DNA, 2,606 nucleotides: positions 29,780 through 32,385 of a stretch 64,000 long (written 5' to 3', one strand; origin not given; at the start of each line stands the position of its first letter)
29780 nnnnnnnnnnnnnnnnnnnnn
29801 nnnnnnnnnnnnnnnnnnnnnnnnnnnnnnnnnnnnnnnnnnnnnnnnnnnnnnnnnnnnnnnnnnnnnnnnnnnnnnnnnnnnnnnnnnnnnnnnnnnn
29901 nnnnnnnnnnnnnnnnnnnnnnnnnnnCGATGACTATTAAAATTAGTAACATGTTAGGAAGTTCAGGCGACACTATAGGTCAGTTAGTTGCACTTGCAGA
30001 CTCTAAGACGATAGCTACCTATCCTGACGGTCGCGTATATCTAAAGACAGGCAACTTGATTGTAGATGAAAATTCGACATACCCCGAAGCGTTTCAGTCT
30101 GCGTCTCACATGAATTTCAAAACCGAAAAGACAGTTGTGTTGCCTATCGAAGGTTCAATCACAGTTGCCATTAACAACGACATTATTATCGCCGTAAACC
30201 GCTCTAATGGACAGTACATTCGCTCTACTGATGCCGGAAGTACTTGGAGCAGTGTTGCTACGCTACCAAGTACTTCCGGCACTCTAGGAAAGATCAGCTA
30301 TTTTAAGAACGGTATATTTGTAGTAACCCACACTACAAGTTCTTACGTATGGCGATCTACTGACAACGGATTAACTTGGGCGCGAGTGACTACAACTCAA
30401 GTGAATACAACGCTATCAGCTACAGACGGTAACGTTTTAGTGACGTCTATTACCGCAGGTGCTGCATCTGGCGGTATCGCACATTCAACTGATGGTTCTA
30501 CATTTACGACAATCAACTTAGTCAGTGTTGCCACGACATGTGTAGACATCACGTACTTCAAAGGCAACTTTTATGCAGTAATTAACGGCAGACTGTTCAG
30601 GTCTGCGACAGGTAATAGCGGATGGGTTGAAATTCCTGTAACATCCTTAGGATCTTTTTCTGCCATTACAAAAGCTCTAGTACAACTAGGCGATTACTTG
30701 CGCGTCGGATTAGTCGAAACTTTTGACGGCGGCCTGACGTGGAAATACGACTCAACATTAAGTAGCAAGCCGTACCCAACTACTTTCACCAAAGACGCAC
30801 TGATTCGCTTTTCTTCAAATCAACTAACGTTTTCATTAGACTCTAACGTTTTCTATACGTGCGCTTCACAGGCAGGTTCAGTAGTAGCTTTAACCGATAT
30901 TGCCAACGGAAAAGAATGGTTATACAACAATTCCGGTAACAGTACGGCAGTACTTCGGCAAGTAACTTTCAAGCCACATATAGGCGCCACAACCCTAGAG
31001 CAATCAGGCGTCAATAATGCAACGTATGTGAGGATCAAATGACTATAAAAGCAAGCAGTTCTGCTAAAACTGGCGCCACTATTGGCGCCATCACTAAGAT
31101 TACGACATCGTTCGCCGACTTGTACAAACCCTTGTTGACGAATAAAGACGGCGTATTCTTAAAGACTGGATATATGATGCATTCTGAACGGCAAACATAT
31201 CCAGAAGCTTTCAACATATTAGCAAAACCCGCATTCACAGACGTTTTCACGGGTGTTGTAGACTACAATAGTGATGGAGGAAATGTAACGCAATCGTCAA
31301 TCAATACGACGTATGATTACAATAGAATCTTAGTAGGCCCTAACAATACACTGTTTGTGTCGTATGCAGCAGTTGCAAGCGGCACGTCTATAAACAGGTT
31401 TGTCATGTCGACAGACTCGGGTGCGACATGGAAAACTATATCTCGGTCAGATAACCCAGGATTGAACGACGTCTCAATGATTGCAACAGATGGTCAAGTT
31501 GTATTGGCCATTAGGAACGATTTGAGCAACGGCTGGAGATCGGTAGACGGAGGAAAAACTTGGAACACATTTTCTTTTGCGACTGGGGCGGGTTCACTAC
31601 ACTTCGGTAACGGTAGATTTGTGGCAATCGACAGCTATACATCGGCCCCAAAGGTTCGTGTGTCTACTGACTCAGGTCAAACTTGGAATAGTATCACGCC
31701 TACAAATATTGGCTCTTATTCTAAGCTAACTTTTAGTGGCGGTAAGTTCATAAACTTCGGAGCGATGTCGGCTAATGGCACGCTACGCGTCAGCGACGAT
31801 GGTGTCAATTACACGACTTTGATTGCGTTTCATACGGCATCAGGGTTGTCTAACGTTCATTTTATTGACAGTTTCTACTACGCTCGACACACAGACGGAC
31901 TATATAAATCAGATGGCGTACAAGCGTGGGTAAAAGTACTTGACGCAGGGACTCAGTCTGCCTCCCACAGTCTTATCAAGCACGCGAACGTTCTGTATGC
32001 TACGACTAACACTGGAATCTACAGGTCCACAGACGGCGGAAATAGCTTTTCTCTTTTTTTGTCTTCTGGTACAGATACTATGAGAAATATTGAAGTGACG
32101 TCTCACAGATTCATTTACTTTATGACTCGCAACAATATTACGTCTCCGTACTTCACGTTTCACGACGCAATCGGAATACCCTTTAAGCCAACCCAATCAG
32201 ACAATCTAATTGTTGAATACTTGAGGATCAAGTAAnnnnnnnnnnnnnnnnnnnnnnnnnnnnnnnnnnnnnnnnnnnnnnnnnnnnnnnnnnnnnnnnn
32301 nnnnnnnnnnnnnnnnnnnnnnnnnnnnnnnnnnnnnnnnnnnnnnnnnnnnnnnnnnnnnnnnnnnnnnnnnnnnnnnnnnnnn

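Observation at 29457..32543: Paralogous late-promoter cassettes of Asp-box beta-propeller proteins flanking the inverted replication/RNA-repair block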

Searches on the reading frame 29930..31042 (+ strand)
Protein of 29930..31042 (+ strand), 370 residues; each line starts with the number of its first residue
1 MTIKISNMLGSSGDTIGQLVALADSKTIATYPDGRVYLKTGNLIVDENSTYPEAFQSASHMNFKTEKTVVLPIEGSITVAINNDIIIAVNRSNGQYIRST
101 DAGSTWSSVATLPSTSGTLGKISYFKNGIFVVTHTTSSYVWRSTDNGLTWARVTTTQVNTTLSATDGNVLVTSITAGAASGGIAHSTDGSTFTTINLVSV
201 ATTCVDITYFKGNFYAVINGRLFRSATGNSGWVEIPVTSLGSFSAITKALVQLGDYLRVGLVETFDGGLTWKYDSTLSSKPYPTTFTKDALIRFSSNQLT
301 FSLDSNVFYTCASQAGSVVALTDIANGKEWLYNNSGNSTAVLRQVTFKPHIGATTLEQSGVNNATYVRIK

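Call 3: search_protein_families(library=pfam, proteins=[window:29930-31042:+], max_evalue=0.1)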
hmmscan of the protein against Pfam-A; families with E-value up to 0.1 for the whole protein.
window:29930-31042:+ (370 aa): 5 families
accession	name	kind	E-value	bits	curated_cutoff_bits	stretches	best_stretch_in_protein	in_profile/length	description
PF15902.12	Sortilin-Vps10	-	1.9e-05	24.1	33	1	96-160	3-67/446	Sortilin, neurotensin receptor 3,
PF02012.26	BNR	-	0.00017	21.5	27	0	141-151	1-11/12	BNR/Asp-box repeat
PF03478.24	Beta-prop_KIB1-4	-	0.0027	17.7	27.4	0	169-220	81-130/242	KIB1-4 beta-propeller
PF13088.12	BNR_2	-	0.0035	17.2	31.4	1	91-283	79-265/277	BNR repeat-like domain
PF14870.12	PSII_BNR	-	0.061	13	27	0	97-194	85-171/303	Photosynthesis system II assembly factor YCF48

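Call 4: search_protein_families(library=phrogs, proteins=[window:29930-31042:+], max_evalue=0.01)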
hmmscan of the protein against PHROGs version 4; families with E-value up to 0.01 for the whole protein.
window:29930-31042:+ (370 aa): 0 families

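Call 7: search_dna_similar(query=window:29930-31042:+, collection=phages, mode=protein, max_rows=30, max_evalue=0.001)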
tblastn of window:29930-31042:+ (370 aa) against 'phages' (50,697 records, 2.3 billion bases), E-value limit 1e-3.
No match.

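Call 19: find_homologous_proteins(query=A1, max_evalue=0.001)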
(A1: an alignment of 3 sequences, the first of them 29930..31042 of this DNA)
Query A1 (3 sequences) (370 aa, profile of the alignment): 75 proteins with E <= 0.001 among 8000 candidates.
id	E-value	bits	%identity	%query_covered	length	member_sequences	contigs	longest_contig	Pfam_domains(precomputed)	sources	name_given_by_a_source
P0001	3.6e-144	499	26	72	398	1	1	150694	PF15902.13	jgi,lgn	-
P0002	3.1e-115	403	100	84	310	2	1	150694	PF25852.1,PF15902.13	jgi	-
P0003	3.5e-32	130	27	74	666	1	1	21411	PF25852.1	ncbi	ncbi:MAG: hypothetical protein ACLQVX_08545 [Limisphaerales bacterium]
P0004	9.3e-29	119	31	33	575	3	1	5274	PF03736.23,PF25852.1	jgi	-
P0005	1.8e-17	82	25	16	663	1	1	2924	PF25852.1,PF14870.13,PF02012.27,PF15902.13,PF13088.13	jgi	jgi:photosystem II stability/assembly factor-like uncharacterized protein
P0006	2.2e-17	81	32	53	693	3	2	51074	PF18962.8,PF25852.1,PF14870.13,PF02012.27,PF15902.13,PF13088.13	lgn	-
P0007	7.0e-15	73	41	20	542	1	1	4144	PF15899.12,PF02012.27,PF15902.13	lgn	-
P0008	9.2e-15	73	27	39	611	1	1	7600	-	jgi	jgi:hypothetical protein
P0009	1.8e-14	72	35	15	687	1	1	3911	PF25852.1,PF14870.13,PF02012.27,PF15902.13,PF13088.13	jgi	jgi:photosystem II stability/assembly factor-like uncharacterized protein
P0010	2.6e-14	71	26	53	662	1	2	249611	PF25852.1,PF14870.13,PF13810.13,PF02012.27,PF15902.13,PF13088.13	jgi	jgi:photosystem II stability/assembly factor-like uncharacterized protein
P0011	3.3e-14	71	29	47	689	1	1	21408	PF25852.1,PF14870.13,PF02012.27,PF15902.13,PF13088.13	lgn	-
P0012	3.4e-14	71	-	-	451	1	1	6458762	PF25852.1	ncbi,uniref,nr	ncbi:WD40/YVTN/BNR-like repeat-containing protein [Tahibacter amnicola]|uniref:Photosynthesis system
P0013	3.8e-14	71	28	48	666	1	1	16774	PF10647.16,PF25852.1,PF14870.13,PF13810.13,PF02012.27,PF15902.13,PF13088.13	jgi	-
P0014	9.5e-14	69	26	51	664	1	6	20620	PF10647.16,PF25852.1,PF14870.13,PF13810.13,PF02012.27,PF15902.13,PF13088.13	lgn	-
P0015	1.9e-13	68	29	52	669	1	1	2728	PF14870.13,PF02012.27,PF15902.13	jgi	jgi:photosystem II stability/assembly factor-like uncharacterized protein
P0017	9.1e-13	66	24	75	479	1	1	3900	PF25852.1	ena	-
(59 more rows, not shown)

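Call 21: search_protein_families(library=pfam, proteins=[P0003, P0004, P0008, P0017], max_evalue=0.01)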
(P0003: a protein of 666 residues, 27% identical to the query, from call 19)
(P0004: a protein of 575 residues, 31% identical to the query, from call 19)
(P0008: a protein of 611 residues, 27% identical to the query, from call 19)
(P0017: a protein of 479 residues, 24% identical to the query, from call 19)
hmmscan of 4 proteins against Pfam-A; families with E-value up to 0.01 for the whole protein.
P0003 (666 aa): 1 family
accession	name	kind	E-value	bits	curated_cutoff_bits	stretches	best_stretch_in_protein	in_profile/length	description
PF19755.4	DUF6242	-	1.4e-10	41.8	29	0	233-319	125-217/217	Domain of unknown function (DUF6242)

P0004 (575 aa): 2 families
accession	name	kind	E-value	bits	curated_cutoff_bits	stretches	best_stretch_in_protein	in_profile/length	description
PF03736.22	EPTP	-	2.4e-07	31.1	21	0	295-314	16-36/42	EPTP domain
PF19755.4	DUF6242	-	8.1e-07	29.6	29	0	216-285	147-217/217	Domain of unknown function (DUF6242)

P0008 (611 aa): 2 families
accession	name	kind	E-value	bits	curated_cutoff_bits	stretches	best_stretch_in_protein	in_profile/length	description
PF24316.1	Tli3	-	0.0021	18.8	27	0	535-552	84-102/129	T6SS Tli3 immunity protein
PF02012.26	BNR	-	0.0097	16.2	27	0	66-76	1-11/12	BNR/Asp-box repeat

P0017 (479 aa): 2 families
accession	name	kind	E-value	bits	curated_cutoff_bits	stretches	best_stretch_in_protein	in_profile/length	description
PF07484.17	Collar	-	4.3e-05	23.8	24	0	132-156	11-36/57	Phage Tail Collar Domain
PF15902.12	Sortilin-Vps10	-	0.0087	15.3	33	0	201-255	6-437/446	Sortilin, neurotensin receptor 3,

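Call 83: search_protein_representatives(alignment_id=A1)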
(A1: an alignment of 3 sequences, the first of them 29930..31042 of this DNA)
Query: 3 sequences, 373 profile positions. Proteins with E-value up to 0.001 (for the whole library): 43704; up to 1e-10: 17593; up to 1e-30: 2254. The best 150 are listed.
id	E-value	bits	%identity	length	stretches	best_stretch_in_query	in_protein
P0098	8.6e-239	808.3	-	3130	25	142-269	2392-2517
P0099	1.2e-197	673.0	-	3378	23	79-284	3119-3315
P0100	2.7e-173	592.8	-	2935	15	90-284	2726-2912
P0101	2.3e-155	533.8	-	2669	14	96-308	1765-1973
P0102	1.3e-149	514.9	-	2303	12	100-257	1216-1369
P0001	1.1e-144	498.6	-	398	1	1-373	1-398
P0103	2.0e-141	487.9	-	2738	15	92-275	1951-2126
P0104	5.6e-139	479.8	-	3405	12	142-269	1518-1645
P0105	8.5e-134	462.8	-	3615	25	100-274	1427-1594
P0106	3.0e-132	457.7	-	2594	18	94-271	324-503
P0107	5.3e-132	456.9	-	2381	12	98-272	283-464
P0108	2.0e-127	441.9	-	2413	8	79-274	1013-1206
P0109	7.3e-127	440.0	-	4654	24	157-327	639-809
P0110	3.1e-124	431.4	-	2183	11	78-260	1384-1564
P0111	2.4e-121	421.8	-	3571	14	94-262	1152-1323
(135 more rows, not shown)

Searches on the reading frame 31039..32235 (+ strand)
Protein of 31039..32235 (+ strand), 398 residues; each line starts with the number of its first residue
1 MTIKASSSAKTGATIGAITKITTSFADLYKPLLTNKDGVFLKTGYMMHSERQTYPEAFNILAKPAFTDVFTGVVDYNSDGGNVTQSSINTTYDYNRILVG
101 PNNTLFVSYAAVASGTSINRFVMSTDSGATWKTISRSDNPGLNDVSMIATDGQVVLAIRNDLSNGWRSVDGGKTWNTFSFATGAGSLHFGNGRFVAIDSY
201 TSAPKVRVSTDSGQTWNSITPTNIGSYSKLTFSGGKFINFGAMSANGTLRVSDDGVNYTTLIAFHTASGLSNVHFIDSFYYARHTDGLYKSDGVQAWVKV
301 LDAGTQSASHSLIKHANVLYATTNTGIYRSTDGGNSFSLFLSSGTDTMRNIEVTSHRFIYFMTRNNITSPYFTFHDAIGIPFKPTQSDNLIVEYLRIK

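Call 3: search_protein_families(library=pfam, proteins=[window:31039-32235:+], max_evalue=0.1)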
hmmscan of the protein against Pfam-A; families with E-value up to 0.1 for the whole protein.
window:31039-32235:+ (398 aa): 6 families
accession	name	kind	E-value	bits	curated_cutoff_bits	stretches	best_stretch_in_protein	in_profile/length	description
PF15902.12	Sortilin-Vps10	-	4.3e-08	32.8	33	1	120-220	2-113/446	Sortilin, neurotensin receptor 3,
PF02012.26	BNR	-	9e-05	22.3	27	0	166-176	1-11/12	BNR/Asp-box repeat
PF13088.12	BNR_2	-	0.0001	22.2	31.4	1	101-229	60-211/277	BNR repeat-like domain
PF24316.1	Tli3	-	0.00055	20.7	27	0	113-152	78-123/129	T6SS Tli3 immunity protein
PF03404.22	Mo-co_dimer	-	0.006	17.1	22.7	0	107-137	34-64/138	Mo-co oxidoreductase dimerisation domain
PF21471.3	Reelin_subrepeat-B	-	0.02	15.1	27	0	205-237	61-88/127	Reelin subrepeat B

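Call 4: search_protein_families(library=phrogs, proteins=[window:31039-32235:+], max_evalue=0.01)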
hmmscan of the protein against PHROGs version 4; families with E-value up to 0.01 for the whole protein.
window:31039-32235:+ (398 aa): 0 families

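Call 38: predict_structure(alignment_id=A3)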
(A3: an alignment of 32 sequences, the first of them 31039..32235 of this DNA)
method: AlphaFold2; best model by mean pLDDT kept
length: 398 residues; sequences in the alignment: 32
mean_pLDDT: 64.5   pTM: 0.62
mean pLDDT of the five models: 64.5, 63.6, 63.5, 63.5, 63.2
residues with pLDDT >= 90: 75; 70-90: 125; 50-70: 55; < 50: 143
segments of 3 or more residues with pLDDT < 50: 1-94, 110-116, 357-359, 361-398
pLDDT, mean of each block of 10 residues (from residue 1): 36 36 34 33 28 28 34 41 43 58 65 48 79 71 84 90 87 89 81 89 87 90 70 83 64 83 67 86 89 87 67 90 90 94 72 53 41 35 36 37
secondary structure, 60 per line:
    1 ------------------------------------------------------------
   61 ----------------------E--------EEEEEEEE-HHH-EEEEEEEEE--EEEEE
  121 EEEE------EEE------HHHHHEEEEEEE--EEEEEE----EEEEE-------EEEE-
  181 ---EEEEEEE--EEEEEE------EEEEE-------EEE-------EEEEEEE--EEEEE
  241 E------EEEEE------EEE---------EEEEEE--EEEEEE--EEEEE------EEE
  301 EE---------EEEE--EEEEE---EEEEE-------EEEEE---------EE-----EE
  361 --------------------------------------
elements in order: E92-99 E105-113 E116-124 E131-133 H140-144 E145-151 E154-159 E164-168 E176-179 E184-190 E193-198 E205-209 E217-219 E227-233 E236-241 E248-252 E259-261 E271-276 E279-284 E287-291 E298-302 E312-315 E318-322 E326-330 E338-342

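Call 43: fold_search(model_id=the predicted structure, library=pdb)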
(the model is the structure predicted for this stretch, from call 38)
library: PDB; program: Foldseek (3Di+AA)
matches with E <= 10: 1516; with E <= 0.001: 774
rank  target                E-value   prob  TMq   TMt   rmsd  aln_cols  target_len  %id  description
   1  5oj3_A                4.1e-10  1.00  0.47  0.56   5.6       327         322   16  YCF48 from Cyanidioschyzon merolae (released 2018-08-08)
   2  3wsy_A                6.4e-10  1.00  0.45  0.29   6.2       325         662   16  SorLA Vps10p domain in complex with its own propeptide fragment (released 2015-02-04)
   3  3wsz_A                6.8e-10  1.00  0.43  0.32   6.4       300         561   17  SorLA Vps10p domain in complex with Abeta-derived peptide (released 2015-02-04)
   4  2xbg                  2.0e-09  1.00  0.49  0.61   9.1       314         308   14  Crystal Structure of YCF48 from Thermosynechococcus elongatus (released 2011-04-13)
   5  5ojp_C                2.2e-09  1.00  0.48  0.60   9.0       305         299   14  YCF48 bound to D1 peptide (released 2018-08-08)
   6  8am5_S                2.3e-09  1.00  0.48  0.60   8.9       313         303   14  RCII/PSI complex, class 3 (released 2023-08-16)
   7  5ojr_B                2.4e-09  1.00  0.47  0.58  10.9       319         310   14  YCF48 bound to D1 peptide (released 2018-08-08)
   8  5oj5_A                5.2e-09  1.00  0.48  0.59   8.1       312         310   15  YCF48 bound to D1 peptide (released 2018-08-08)
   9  5nnj_A                6.0e-09  1.00  0.42  0.28   7.7       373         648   12  Dimer structure of Sortilin ectodomain crystal form 3, 4.0 Angstrom (released 2017-11-29)
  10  5ojr_A                6.7e-09  1.00  0.48  0.59  10.4       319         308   14  YCF48 bound to D1 peptide (released 2018-08-08)
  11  5ojr_D                8.6e-09  1.00  0.48  0.60   8.9       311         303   14  YCF48 bound to D1 peptide (released 2018-08-08)
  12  5nmt_A                9.1e-09  1.00  0.43  0.28   6.9       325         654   14  Dimer structure of Sortilin ectodomain crystal form 1, 2.3A (released 2017-11-29)
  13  5ojp_A                1.1e-08  1.00  0.50  0.62   8.9       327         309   14  YCF48 bound to D1 peptide (released 2018-08-08)
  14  5nnj_C                1.1e-08  1.00  0.41  0.28   7.7       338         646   16  Dimer structure of Sortilin ectodomain crystal form 3, 4.0 Angstrom (released 2017-11-29)
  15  5ojp_B                1.2e-08  1.00  0.46  0.58   9.2       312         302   13  YCF48 bound to D1 peptide (released 2018-08-08)
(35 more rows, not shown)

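Call 51: fold_search(model_id=the predicted structure, library=viral)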
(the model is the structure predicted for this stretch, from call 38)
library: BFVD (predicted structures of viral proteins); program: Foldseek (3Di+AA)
matches with E <= 10: 747; with E <= 0.001: 211
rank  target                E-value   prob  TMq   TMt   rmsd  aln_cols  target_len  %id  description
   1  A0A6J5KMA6            7.9e-13  1.00  0.25  0.17  18.0       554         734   15  Uncharacterized protein [uncultured Caudovirales phage]
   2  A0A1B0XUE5            8.3e-12  1.00  0.47  0.50   5.4       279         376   20  (no name in the UniProt tables at hand)
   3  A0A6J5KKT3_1          2.0e-11  1.00  0.47  0.27  25.2       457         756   17  Intramolecular chaperone auto-processing domain containing protein [uncultured Caudovirales phage]
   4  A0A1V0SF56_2          2.8e-11  1.00  0.46  0.21  27.8       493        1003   17  Collagen triple helix repeat motif-containing protein [Hokovirus HKV1]
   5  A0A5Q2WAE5            3.6e-11  1.00  0.43  0.25  16.6       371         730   18  (no name in the UniProt tables at hand)
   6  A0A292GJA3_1          3.6e-11  1.00  0.49  0.16  29.1       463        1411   16  (no name in the UniProt tables at hand)
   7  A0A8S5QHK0            4.0e-11  1.00  0.48  0.52   5.6       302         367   14  Uncharacterized protein (Fragment) [Siphoviridae sp. ctXmm2]
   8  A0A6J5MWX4            2.8e-10  1.00  0.45  0.54  10.5       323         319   18  Uncharacterized protein [uncultured Caudovirales phage]
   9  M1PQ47                6.9e-10  1.00  0.40  0.49   4.9       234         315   20  (no name in the UniProt tables at hand)
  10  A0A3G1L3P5            8.9e-10  1.00  0.42  0.16   8.7       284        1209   15  BNR repeat domain protein [Synechococcus phage S-CBWM1]
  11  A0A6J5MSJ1            1.3e-09  1.00  0.46  0.54   5.6       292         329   20  Uncharacterized protein [uncultured Caudovirales phage]
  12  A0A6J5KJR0            2.7e-09  1.00  0.48  0.47  15.0       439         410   16  Uncharacterized protein [uncultured Caudovirales phage]
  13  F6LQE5                4.1e-09  1.00  0.47  0.46  13.1       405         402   16  (no name in the UniProt tables at hand)
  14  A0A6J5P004            4.8e-09  1.00  0.41  0.22  13.5       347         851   20  Uncharacterized protein [uncultured Caudovirales phage]
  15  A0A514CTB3            7.2e-09  1.00  0.42  0.52   4.5       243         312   17  Uncharacterized protein [Achromobacter phage Motura]
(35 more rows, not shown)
